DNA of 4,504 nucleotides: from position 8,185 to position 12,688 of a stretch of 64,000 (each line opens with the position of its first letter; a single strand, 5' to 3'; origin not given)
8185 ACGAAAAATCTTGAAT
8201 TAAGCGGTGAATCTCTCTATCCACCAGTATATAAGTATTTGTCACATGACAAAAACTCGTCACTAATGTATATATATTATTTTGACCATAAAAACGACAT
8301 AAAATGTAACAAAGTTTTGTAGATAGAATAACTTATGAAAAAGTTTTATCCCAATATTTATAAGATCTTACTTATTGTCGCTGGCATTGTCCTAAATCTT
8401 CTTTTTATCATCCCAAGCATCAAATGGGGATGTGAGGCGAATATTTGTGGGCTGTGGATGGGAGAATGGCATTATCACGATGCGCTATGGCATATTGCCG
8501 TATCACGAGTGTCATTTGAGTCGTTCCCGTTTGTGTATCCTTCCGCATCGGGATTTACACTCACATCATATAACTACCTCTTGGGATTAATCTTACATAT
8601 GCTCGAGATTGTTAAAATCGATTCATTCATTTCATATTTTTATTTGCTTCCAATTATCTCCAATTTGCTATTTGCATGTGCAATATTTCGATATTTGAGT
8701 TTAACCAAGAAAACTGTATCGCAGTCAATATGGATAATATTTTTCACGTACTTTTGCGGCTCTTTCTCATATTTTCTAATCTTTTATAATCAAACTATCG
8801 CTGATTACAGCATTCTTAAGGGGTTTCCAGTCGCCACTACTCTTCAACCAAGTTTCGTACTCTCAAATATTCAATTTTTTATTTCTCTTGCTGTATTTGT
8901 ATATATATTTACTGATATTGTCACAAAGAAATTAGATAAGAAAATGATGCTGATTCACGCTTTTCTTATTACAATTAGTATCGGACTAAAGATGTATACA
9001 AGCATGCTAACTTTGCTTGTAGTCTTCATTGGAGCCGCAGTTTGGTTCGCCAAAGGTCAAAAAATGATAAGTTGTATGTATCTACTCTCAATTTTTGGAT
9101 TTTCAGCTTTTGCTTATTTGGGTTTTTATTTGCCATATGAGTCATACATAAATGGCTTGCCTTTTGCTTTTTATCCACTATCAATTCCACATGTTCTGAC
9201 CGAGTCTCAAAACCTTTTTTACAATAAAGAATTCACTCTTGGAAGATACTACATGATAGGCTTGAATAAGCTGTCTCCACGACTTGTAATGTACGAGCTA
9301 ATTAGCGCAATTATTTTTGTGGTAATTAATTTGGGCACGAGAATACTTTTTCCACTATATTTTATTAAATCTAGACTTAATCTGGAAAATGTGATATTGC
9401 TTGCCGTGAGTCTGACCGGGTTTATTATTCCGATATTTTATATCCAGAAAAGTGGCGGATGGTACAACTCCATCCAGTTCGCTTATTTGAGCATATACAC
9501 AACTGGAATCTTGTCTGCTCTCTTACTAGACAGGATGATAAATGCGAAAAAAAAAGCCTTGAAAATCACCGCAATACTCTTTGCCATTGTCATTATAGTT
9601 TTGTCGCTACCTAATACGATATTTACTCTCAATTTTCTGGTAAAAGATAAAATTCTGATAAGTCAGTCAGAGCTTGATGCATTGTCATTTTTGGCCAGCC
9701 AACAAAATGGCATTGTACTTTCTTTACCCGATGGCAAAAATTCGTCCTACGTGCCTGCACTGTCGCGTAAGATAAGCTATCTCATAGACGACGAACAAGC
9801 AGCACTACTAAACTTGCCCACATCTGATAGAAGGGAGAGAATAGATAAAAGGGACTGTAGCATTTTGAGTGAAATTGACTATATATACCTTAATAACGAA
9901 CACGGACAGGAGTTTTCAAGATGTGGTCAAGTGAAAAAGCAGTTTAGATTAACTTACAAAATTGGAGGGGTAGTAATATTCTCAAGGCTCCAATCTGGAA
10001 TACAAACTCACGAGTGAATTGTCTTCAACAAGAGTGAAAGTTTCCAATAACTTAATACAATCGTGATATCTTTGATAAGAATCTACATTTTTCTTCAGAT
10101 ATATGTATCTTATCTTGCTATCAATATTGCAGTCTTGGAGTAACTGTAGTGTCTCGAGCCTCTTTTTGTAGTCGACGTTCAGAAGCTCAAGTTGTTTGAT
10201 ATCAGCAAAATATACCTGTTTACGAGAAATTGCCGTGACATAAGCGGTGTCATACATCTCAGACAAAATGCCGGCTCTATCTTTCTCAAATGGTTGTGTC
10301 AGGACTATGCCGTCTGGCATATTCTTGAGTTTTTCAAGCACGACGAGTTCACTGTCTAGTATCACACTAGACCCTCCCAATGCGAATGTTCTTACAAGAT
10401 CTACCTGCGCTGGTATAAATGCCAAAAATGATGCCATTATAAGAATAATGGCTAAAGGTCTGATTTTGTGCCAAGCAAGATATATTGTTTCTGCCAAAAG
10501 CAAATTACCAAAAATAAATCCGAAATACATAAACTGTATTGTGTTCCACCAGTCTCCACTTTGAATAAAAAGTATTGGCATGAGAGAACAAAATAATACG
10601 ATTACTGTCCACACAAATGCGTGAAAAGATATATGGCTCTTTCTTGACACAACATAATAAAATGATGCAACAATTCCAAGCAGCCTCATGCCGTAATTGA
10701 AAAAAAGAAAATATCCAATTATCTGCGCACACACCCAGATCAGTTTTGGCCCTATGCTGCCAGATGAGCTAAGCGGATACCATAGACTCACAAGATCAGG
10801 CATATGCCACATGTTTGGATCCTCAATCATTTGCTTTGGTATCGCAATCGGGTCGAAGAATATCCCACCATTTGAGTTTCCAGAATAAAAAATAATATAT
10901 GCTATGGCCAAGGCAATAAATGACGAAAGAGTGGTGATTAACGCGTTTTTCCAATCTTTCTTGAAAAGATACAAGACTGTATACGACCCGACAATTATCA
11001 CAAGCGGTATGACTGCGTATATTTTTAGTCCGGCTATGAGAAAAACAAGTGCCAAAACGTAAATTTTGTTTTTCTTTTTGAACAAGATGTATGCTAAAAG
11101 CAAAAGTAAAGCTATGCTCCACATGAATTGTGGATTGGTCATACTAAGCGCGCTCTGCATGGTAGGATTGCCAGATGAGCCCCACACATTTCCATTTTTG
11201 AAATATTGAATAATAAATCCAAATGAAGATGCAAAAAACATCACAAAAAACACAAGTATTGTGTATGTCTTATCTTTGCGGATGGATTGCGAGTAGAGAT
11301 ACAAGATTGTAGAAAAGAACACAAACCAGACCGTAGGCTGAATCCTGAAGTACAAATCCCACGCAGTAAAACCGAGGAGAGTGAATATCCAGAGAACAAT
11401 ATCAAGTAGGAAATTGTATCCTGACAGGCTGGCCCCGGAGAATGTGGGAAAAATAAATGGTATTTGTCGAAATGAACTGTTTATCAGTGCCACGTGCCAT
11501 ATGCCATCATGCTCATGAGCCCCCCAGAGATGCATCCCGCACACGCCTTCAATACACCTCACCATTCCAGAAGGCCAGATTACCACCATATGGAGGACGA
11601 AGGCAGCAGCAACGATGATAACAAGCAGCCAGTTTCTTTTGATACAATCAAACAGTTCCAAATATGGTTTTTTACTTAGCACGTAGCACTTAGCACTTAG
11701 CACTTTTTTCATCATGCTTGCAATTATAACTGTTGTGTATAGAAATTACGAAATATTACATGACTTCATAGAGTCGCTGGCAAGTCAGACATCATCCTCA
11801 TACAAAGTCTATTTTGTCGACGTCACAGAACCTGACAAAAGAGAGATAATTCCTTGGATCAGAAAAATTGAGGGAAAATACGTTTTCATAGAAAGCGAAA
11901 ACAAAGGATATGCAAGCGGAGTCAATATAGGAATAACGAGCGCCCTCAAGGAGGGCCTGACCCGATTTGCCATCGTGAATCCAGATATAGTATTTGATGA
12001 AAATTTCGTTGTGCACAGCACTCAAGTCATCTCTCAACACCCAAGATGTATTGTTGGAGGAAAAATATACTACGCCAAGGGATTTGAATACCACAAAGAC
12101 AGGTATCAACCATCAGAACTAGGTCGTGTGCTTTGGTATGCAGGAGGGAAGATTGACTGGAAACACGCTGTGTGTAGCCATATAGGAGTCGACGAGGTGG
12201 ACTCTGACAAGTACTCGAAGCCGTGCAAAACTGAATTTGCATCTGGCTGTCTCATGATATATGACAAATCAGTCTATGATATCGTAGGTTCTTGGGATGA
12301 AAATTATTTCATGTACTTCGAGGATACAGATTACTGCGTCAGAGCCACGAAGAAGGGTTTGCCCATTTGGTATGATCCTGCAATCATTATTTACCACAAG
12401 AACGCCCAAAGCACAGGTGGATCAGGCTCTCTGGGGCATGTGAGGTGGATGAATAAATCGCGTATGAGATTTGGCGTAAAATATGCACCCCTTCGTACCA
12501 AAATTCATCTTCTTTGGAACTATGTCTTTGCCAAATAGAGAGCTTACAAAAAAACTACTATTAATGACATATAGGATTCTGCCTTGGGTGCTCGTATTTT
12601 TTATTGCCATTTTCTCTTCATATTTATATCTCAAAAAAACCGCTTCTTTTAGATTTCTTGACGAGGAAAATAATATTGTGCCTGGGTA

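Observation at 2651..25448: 23-kb array of fourteen consecutive polytopic GT-C-like membrane protein genes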

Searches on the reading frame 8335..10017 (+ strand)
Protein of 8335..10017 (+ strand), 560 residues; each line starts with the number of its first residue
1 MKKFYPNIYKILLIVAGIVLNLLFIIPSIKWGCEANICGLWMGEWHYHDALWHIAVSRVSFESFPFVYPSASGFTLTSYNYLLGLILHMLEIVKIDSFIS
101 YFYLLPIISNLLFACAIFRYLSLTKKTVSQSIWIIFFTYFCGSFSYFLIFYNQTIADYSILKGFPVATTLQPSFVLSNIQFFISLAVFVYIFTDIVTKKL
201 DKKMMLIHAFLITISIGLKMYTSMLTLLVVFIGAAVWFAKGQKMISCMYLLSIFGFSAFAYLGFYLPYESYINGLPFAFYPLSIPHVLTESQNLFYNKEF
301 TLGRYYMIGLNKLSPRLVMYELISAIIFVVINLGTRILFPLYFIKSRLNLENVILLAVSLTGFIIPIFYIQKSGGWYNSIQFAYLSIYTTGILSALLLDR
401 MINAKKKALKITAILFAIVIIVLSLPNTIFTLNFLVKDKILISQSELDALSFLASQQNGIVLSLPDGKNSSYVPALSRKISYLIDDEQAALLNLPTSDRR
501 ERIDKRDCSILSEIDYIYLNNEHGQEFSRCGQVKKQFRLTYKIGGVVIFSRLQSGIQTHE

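Call 4: search_protein_families(library=pfam, max_evalue=0.01, proteins=[window:8335-10017:+])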
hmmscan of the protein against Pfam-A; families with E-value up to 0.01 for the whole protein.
window:8335-10017:+ (560 aa): 0 families

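Call 10: find_encoding_contigs(protein=window:8335-10017:+, flank=10000, max_places=6)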
Protein window:8335-10017:+ (560 aa): 1 contig read that carries it; 1 place shown.
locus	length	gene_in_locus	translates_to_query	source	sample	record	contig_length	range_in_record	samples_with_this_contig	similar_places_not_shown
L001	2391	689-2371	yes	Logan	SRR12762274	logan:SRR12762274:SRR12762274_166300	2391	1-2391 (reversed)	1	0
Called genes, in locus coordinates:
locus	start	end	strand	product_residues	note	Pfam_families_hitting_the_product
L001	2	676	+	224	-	?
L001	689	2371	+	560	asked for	-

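Call 11: find_homologous_proteins(query=window:8335-10017:+, max_evalue=0.001)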
Query window:8335-10017:+ (560 aa): 24 proteins with E <= 0.001 among 8000 candidates.
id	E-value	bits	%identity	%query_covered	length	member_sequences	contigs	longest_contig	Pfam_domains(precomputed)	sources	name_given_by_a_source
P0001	0.0e+0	1221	100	100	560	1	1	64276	-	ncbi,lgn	-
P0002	1.3e-229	782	65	96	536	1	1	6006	-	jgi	jgi:hypothetical protein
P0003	2.7e-228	777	64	99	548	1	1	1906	-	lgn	-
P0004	3.3e-196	671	55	97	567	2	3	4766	-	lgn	-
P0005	5.6e-193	661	54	98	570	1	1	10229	-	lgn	-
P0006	1.5e-191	656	55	98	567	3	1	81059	-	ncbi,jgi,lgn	ncbi:MAG: hypothetical protein WCJ70_01240 [bacterium]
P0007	8.5e-189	647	54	97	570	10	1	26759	-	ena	-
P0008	4.9e-163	562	50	96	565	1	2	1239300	-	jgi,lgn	jgi:hypothetical protein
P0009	1.2e-160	554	48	98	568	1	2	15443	-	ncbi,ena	-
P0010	2.1e-160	553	49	94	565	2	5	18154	-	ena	-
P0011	1.3e-158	547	48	96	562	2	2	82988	-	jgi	-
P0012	9.9e-158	544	47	96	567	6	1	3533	-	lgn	-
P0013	2.1e-157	543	46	98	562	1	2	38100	-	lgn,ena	-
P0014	3.0e-157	543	47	96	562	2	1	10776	-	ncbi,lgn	-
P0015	3.1e-156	539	47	97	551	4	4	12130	-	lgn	-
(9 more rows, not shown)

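Call 14: search_solved_structures(query=A1, max_evalue=10)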
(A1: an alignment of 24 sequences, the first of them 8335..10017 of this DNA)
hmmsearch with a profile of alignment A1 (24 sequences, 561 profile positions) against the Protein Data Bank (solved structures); distinct sequences matched with E-value up to 10: 1.
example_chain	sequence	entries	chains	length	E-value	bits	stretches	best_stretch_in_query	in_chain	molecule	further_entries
7tgh_C4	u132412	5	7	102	0.045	15.3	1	268-313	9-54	NDUC2 | Complex I-MNLL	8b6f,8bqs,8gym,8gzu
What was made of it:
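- On Oligosaccharyltransferase STT3/PglB/AglB (GT66): No PDB sequence match for the family profile (call 14).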

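Call 15: find_related_loci(query=A1, collection=genome_contigs, flank=10000)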
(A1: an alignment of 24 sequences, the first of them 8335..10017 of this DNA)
Query A1 (560 aa) in genome_contigs; peptide patterns used: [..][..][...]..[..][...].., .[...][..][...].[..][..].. (x = any residue, [..] = any of these).
142 stretches matched a pattern; 93 encode a relative of the query (tblastn E <= 1e-3); the best 80 are kept; 77 distinct loci.
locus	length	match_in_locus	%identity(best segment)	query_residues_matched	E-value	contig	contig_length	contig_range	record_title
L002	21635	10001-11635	55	5-554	0e+0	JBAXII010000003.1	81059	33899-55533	MAG: bacterium isolate ELA345 MAG345_3, whole genome shotgun sequence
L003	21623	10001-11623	55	5-549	0e+0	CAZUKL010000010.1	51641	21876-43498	MAG TPA_asm: uncultured Gammaproteobacteria bacterium isolate SRP296810_co1_405 genome assembly, contig: NODE_508_length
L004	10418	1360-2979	48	13-551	7e-169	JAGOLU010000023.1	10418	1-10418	Candidatus Woesebacteria bacterium isolate Gw_Eff_bin_148 Gw_Eff_16585_length_10418_cov_12.620931, whole genome shotgun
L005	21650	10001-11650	46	5-553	2e-162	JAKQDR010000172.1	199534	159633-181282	MAG: bacterium isolate USDE_maxbin.060 k141_557183, whole genome shotgun sequence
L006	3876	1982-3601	47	13-551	7e-164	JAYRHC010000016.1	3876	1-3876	MAG: Candidatus Woesebacteria bacterium isolate SZ_szas25bin.14 k141_144196, whole genome shotgun sequence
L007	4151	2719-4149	47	13-488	6e-145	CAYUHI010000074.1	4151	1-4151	MAG TPA_asm: uncultured Gammaproteobacteria bacterium isolate SRP342105_co1_69 genome assembly, contig: NODE_31374_lengt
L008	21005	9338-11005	33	1-553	8e-76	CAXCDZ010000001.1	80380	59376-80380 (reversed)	MAG TPA_asm: uncultured bacterium isolate SRR3724533_concoct_107 genome assembly, contig: ERZ4200974.167, whole genome s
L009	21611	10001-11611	30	19-554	6e-71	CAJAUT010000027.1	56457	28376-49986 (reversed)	uncultured bacterium isolate Loc080925-6m_bin-0061 genome assembly, contig: bin-0061:27/34, whole genome shotgun sequenc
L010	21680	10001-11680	30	11-559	2e-65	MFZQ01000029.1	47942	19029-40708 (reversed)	MAG: Candidatus Roizmanbacteria bacterium RIFCSPHIGHO2_02_FULL_40_13b rifcsphigho2_02_scaffold_731, whole genome shotgun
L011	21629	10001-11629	30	12-538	3e-65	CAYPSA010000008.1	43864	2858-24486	MAG TPA_asm: uncultured Gammaproteobacteria bacterium isolate binchicken_co105_227 genome assembly, contig: NODE_975_len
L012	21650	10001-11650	30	3-538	4e-64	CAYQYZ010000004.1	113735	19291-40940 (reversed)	MAG TPA_asm: uncultured Gammaproteobacteria bacterium isolate SRP286056_co1_376 genome assembly, contig: NODE_119_length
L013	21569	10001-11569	29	13-518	1e-61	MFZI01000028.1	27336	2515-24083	MAG: Candidatus Roizmanbacteria bacterium RIFCSPHIGHO2_01_FULL_39_8 rifcsphigho2_01_scaffold_22866, whole genome shotgun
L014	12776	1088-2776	30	1-556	7e-59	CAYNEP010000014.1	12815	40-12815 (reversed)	MAG TPA_asm: uncultured Gammaproteobacteria bacterium isolate binchicken_co347_65 genome assembly, contig: NODE_2825_len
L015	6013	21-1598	32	9-519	2e-57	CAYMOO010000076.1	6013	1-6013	MAG TPA_asm: uncultured Gammaproteobacteria bacterium isolate SRP278252_co2_62 genome assembly, contig: NODE_28368_lengt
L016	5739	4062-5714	32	11-550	6e-57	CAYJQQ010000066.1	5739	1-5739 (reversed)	MAG TPA_asm: uncultured Gammaproteobacteria bacterium isolate ERP125453_co1_343 genome assembly, contig: NODE_18562_leng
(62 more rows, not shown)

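Call 22: predict_structure(alignment_id=A1)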
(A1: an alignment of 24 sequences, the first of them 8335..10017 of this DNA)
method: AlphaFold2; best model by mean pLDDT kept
length: 560 residues; sequences in the alignment: 24
mean_pLDDT: 87.2   pTM: 0.88
mean pLDDT of the five models: 87.2, 86.7, 86.3, 84.0, 83.6
residues with pLDDT >= 90: 339; 70-90: 176; 50-70: 27; < 50: 18
segments of 3 or more residues with pLDDT < 50: 159-165, 167-169, 555-560
pLDDT, mean of each block of 10 residues (from residue 1): 67 92 86 91 84 91 67 79 93 94 94 95 95 94 82 60 47 77 95 94 94 94 95 93 89 95 83 80 88 87 94 93 93 88 82 95 93 80 92 94 93 94 85 72 95 94 84 93 86 87 93 95 90 94 95 53
secondary structure, 60 per line:
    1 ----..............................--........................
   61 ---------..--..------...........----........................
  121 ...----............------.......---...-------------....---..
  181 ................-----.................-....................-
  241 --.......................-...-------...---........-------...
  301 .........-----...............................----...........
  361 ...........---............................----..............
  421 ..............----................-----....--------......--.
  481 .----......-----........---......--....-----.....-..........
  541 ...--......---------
elements in order: H5-28 E29-34 E37-43 H44-60 H82-92 H97-123 H128-139 H146-152 H172-175 H179-196 H202-218 H220-239 H243-265 E277-279 H283-290 H298-309 H315-345 H350-368 E369-371 H376-402 H407-434 E439-443 H444-454 E460-463 H472-477 H486-491 H497-504 H508-513 E516-519 H525-529 H531-536 E537-543 E546-551
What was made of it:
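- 8335..10017 (+): GT-C family B member 1 (no Pfam model; Microgenomates-specific). AF2 pLDDT 87, pTM 0.88 (call 22).
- Checked: Family B, for example, has an alpha/beta C-terminal domain of about 110 aa (call 22).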

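Call 25: search_protein_families(library=ncbifam, max_evalue=0.1, proteins=[window:8335-10017:+])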
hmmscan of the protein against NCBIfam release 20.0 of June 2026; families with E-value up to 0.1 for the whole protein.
window:8335-10017:+ (560 aa): 0 families

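Call 26: fold_search(model_id=the predicted structure, library=pdb)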
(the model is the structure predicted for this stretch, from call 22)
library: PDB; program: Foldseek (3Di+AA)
matches with E <= 10: 504; with E <= 0.001: 21
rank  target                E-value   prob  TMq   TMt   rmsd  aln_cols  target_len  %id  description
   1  8age_A                2.2e-07  1.00  0.49  0.44  13.4       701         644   11  Structure of yeast oligosaccharylransferase complex with acceptor peptide bound (released 2022-12-07)
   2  9n9j_I                2.2e-07  1.00  0.46  0.38  16.5       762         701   10  Structure of a GRP94 folding intermediate engaged with a CCDC134- and FKBP11-bound secretory translocon (released 2025-11-19)
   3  7e9s_A                2.4e-07  1.00  0.43  0.30  18.2       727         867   11  Archaeal oligosaccharyltransferase AglB from Archaeoglobus fulgidus in complex with an inhibitory peptide and a dolich (released 2021-09-08)
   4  8agc_A                2.9e-07  1.00  0.51  0.42  13.9       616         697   12  Structure of yeast oligosaccharylransferase complex with lipid-linked oligosaccharide and non-acceptor peptide bound (released 2022-12-07)
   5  8pn9_A                3.0e-07  1.00  0.52  0.46  13.3       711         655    9  Structure of human oligosaccharyltransferase OST-A complex bound to NGI-1 (released 2024-05-08)
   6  8agb_A                6.9e-07  1.00  0.50  0.45  13.3       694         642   11  Structure of yeast oligosaccharylransferase complex with lipid-linked oligosaccharide bound (released 2022-12-07)
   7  6c26_A                7.2e-07  1.00  0.52  0.46  13.4       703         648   11  The Cryo-EM structure of a eukaryotic oligosaccharyl transferase complex (released 2018-01-31)
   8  7zli_A                7.6e-07  1.00  0.44  0.39  12.3       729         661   11  Cryo-EM structure of C-mannosyltransferase CeDPY19, in complex with Dol25-P-Man and bound to CMT2-Fab and anti-Fab nan (released 2023-01-11)
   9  7zlh_A                1.0e-06  1.00  0.46  0.41  12.1       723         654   10  Cryo-EM structure of C-mannosyltransferase CeDPY19, in apo state, bound to CMT2-Fab and anti-Fab nanobody (released 2023-01-11)
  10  7oci_F                1.3e-06  1.00  0.50  0.45  12.1       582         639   12  Cryo-EM structure of yeast Ost6p containing oligosaccharyltransferase complex (released 2022-02-16)
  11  6gxc_A                1.4e-06  1.00  0.43  0.36  10.2       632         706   13  Bacterial oligosaccharyltransferase PglB in complex with an inhibitory peptide and a reactive lipid-linked oligosaccha (released 2018-11-14)
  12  6ezn_F                2.1e-06  1.00  0.51  0.45  12.8       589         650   12  Cryo-EM structure of the yeast oligosaccharyltransferase (OST) complex (released 2018-01-17)
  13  6s7o_A                2.9e-06  1.00  0.53  0.46  13.5       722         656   11  Cryo-EM structure of human oligosaccharyltransferase complex OST-A (released 2019-12-18)
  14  6s7t_A                3.0e-06  1.00  0.49  0.40  14.2       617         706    9  Cryo-EM structure of human oligosaccharyltransferase complex OST-B (released 2019-12-18)
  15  7zlg_A                5.8e-06  1.00  0.44  0.38  12.6       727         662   11  Cryo-EM structure of C-mannosyltransferase CeDPY19, in complex with acceptor peptide and bound to CMT2-Fab and anti-Fa (released 2023-01-11)
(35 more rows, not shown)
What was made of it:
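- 8335..10017 (+): Foldseek top 23 hits are all GT-C: STT3/AglB/PglB E 2e-7, DPY19, AftA, ArnT (call 26).
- Closest known: Oligosaccharyltransferases STT3/AglB/PglB. Same: They are the best Foldseek matches of family B (E about 2e-7, TM about 0.5; call 26).
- The best structural matches of family B are oligosaccharyltransferases and the C-mannosyltransferase DPY19 (call 26). It matches AftA and ArnT about as well by TM-score (call 26).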

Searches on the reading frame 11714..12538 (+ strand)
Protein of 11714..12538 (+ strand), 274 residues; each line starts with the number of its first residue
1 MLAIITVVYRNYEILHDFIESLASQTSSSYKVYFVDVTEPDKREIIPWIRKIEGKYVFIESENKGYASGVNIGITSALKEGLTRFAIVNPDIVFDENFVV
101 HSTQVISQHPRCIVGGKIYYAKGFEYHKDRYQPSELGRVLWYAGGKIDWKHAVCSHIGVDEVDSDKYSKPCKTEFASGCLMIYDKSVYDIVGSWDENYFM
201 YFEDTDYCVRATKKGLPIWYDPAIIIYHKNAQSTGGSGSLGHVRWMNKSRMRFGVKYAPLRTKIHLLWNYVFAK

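Call 5: search_protein_families(library=pfam, max_evalue=0.01, proteins=[window:11714-12538:+])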
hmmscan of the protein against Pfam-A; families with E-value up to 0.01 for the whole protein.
window:11714-12538:+ (274 aa): 3 families
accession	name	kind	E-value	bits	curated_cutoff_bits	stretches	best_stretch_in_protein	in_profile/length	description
PF00535.33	Glycos_transf_2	-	3.3e-08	34.1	23.3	1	4-146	2-132/168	Glycosyl transferase family 2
PF13641.12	Glyco_tranf_2_3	-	1.9e-06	28.5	27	1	5-235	6-218/230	Glycosyltransferase like family 2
PF17263.7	DUF5329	-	0.0036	18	27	1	15-50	53-88/95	Family of unknown function (DUF5329)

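Call 44: search_protein_families(library=ncbifam, max_evalue=0.001, proteins=[window:11714-12538:+])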
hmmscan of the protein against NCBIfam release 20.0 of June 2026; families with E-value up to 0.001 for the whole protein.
window:11714-12538:+ (274 aa): 3 families
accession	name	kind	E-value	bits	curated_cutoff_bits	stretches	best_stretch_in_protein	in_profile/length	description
TIGR01556.1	rhamnosyltran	subfamily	4.6e-17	62.1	200.55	2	162-231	134-203/281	rhamnosyltransferase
NF038299.1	EPS_HpsN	equivalog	8.1e-11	41.5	425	1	2-236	3-227/317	hormogonium polysaccharide biosynthesis glycosyltransferase HpsN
TIGR03937.1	PgaC_IcaA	equivalog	7.7e-06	25.1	422.3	0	3-111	48-155/407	poly-beta-1,6-N-acetyl-D-glucosamine synthase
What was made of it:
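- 11714..12538 (+): Soluble GT2 glycosyltransferase (rhamnosyltransferase-like) embedded in the array. TIGR01556 5e-17, below cut-off (calls 5, 44).
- Checked: The two exceptions are 4298-4933 (211 aa, one TM, no family hit) and 11714-12538 (GT2, PF00535 3e-8; calls 5, 44).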
